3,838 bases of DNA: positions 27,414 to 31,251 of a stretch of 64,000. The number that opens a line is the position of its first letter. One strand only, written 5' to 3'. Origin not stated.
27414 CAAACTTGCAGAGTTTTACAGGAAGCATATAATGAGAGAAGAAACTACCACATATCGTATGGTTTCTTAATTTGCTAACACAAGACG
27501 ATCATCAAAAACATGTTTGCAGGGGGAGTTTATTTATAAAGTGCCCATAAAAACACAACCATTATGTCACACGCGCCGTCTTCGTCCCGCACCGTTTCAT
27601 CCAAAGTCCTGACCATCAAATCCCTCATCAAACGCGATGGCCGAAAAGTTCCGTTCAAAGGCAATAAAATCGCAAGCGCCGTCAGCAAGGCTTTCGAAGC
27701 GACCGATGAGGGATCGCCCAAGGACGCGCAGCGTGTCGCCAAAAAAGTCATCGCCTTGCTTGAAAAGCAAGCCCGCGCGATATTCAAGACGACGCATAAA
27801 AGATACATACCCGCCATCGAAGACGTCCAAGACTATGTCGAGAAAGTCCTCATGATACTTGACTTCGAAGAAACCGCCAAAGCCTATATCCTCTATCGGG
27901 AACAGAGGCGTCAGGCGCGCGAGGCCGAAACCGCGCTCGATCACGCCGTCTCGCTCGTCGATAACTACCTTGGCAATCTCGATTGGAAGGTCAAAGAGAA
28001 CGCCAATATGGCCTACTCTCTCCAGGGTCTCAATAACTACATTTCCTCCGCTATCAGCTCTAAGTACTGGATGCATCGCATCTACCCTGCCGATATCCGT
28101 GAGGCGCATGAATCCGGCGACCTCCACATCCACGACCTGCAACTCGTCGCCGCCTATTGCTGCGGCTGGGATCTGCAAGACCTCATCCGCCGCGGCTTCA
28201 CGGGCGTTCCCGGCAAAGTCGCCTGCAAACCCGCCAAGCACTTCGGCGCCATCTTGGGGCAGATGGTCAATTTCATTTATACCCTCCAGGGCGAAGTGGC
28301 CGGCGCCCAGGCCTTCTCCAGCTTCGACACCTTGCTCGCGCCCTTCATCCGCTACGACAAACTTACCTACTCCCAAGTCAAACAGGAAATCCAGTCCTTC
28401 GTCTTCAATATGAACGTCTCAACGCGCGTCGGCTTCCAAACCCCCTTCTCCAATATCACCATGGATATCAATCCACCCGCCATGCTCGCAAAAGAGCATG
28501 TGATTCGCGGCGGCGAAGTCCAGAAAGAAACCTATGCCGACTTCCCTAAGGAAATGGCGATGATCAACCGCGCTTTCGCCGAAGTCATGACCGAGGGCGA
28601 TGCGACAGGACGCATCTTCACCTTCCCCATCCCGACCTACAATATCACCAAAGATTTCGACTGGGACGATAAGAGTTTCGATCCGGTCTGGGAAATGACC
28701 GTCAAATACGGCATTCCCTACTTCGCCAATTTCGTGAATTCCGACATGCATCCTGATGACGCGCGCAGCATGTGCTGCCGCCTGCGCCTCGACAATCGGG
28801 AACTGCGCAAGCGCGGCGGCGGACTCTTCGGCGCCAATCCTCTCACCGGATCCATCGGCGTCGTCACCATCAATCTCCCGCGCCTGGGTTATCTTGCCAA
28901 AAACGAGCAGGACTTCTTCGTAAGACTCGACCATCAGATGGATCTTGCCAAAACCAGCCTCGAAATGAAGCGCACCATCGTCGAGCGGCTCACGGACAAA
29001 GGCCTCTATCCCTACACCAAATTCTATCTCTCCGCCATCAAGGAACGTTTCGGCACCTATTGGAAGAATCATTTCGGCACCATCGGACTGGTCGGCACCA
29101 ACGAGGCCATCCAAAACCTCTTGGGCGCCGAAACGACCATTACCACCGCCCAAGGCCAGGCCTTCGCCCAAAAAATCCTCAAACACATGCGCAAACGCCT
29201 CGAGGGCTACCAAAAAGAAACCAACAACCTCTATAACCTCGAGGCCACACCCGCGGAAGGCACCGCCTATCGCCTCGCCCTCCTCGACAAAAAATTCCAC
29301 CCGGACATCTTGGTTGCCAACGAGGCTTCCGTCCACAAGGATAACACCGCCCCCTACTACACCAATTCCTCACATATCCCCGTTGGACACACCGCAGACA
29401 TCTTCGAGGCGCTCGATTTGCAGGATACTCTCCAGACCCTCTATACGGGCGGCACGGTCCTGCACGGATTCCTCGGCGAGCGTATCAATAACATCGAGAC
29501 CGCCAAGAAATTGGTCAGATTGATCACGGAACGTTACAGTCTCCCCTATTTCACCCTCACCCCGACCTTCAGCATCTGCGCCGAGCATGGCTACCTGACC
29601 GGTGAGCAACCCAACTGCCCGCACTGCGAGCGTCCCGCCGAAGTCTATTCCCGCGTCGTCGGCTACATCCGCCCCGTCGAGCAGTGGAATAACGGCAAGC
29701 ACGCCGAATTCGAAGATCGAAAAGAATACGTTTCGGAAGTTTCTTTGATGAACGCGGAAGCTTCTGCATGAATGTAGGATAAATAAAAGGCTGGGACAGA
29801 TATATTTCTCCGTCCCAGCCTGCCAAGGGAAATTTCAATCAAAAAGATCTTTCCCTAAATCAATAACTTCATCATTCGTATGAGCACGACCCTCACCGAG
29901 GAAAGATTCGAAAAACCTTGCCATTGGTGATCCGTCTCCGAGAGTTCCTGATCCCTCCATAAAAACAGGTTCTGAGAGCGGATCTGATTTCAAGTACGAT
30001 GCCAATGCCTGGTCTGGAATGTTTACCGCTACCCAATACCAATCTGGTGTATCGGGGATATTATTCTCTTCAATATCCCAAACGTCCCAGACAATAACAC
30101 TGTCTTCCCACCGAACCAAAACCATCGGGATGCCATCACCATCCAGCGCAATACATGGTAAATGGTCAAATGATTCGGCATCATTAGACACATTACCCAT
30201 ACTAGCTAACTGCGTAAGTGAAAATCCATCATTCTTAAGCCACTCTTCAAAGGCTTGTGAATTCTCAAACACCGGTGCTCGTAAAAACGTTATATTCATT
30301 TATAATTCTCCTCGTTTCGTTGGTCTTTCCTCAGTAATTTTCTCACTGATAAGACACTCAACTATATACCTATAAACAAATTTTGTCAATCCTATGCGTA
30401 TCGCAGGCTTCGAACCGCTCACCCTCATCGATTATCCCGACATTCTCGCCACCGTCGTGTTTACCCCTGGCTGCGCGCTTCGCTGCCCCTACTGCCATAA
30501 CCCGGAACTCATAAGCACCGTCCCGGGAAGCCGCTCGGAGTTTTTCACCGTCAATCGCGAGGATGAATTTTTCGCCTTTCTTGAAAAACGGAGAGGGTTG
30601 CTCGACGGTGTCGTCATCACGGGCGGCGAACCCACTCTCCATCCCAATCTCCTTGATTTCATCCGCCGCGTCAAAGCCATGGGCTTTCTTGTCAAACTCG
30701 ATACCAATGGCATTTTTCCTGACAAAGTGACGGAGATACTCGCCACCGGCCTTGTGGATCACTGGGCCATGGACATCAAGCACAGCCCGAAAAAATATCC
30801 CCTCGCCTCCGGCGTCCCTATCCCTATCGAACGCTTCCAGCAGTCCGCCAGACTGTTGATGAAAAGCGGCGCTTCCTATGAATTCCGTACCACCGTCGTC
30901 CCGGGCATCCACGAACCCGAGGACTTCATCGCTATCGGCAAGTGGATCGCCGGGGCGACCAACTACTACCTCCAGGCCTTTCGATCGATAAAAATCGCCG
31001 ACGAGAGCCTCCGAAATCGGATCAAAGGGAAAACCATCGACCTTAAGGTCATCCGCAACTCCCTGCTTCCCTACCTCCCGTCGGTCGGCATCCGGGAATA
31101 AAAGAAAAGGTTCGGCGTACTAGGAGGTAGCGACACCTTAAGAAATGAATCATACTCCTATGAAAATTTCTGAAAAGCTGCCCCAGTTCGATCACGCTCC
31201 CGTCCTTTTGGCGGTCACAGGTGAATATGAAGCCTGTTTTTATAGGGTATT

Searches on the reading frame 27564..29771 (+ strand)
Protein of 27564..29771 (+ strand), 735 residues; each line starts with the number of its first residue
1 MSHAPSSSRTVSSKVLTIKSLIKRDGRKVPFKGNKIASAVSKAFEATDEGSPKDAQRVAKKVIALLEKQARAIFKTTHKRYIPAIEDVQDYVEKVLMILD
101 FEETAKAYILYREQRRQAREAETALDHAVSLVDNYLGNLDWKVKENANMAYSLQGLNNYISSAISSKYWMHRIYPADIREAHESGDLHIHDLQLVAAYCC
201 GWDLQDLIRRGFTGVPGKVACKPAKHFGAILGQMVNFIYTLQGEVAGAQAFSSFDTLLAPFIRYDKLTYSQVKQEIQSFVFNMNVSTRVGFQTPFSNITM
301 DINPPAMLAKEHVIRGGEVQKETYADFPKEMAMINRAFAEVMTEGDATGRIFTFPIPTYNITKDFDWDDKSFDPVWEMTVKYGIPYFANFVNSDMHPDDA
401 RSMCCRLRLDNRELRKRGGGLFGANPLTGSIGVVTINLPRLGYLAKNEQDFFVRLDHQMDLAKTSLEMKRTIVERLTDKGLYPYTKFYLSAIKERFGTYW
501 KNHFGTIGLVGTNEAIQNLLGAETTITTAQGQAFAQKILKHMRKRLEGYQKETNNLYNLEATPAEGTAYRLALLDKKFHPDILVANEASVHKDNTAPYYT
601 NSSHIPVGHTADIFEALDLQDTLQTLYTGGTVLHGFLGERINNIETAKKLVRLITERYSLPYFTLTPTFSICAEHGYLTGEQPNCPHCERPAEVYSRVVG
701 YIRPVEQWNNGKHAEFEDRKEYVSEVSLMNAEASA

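Call 35: search_protein_families(library=pfam, proteins=[window:27564-29771:+], max_evalue=0.001)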
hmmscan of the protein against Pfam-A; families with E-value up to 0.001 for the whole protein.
window:27564-29771:+ (735 aa): 2 families
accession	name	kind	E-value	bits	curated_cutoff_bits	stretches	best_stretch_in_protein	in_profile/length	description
PF13597.11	NRDD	-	2.5e-197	657.4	26.2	1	145-722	1-562/562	Anaerobic ribonucleoside-triphosphate reductase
PF03477.21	ATP-cone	-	2e-19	70.3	25.8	1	22-116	4-87/88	ATP cone domain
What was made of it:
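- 27564..29771 (+): nrdD, class III ribonucleotide reductase with an ATP-cone (supplies dCTP). PF13597 at 657 bits; PF03477 at 70 bits (call 35).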

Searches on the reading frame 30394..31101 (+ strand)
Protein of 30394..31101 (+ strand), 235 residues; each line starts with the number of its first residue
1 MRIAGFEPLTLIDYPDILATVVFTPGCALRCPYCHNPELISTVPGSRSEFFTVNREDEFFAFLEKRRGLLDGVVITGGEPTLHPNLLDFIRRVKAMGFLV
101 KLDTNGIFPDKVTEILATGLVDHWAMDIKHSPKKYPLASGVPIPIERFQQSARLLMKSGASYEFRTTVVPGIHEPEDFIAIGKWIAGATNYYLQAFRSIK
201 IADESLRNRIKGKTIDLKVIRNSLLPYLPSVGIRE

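Call 35: search_protein_families(library=pfam, proteins=[window:30394-31101:+], max_evalue=0.001)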
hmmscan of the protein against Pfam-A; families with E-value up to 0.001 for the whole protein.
window:30394-31101:+ (235 aa): 2 families
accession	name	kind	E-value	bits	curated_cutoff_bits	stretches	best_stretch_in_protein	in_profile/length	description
PF04055.27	Radical_SAM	-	1.2e-19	71.6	29.5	1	21-177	1-158/166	Radical SAM superfamily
PF13353.11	Fer4_12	-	2.5e-09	38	22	1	20-97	8-81/137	4Fe-4S single cluster domain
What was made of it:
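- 30394..31101 (+): Radical-SAM activase (nrdG-like). PF04055 at 71.6 bits; PF13353 (call 35).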
